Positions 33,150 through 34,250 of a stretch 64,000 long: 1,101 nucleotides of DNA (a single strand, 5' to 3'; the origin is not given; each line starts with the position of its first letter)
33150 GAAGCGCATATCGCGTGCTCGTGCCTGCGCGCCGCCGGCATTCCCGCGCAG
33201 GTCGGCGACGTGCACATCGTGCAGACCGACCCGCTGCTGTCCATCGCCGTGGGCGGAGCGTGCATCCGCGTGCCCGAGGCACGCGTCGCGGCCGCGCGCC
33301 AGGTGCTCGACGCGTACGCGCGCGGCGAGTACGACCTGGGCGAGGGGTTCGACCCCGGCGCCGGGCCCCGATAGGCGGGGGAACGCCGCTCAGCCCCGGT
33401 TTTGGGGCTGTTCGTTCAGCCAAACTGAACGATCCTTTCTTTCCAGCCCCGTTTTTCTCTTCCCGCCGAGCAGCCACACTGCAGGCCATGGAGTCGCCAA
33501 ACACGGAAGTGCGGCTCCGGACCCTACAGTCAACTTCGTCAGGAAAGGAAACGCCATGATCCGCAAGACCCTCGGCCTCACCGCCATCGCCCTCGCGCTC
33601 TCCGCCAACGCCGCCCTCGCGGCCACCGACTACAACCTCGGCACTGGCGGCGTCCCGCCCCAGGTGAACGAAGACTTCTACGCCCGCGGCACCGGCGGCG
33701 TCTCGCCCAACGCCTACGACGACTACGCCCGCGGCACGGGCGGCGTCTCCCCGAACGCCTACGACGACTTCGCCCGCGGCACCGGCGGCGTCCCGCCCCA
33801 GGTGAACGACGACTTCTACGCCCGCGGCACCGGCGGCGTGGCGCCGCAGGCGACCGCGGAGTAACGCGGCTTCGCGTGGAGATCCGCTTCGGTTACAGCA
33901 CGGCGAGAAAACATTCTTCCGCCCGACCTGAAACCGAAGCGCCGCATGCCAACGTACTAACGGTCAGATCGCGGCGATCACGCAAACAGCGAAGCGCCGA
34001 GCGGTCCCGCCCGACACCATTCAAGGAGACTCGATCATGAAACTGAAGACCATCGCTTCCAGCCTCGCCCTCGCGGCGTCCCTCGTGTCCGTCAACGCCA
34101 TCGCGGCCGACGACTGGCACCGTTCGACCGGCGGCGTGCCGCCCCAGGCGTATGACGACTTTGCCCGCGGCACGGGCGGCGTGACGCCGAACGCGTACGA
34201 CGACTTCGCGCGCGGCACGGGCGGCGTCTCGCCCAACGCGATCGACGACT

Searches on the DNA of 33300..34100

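Call 35: search_rna_families(source=window, start=33300, end=34100, threshold=evalue, max_evalue=1)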
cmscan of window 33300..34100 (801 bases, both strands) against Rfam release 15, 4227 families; matches with E-value up to 1: 0.
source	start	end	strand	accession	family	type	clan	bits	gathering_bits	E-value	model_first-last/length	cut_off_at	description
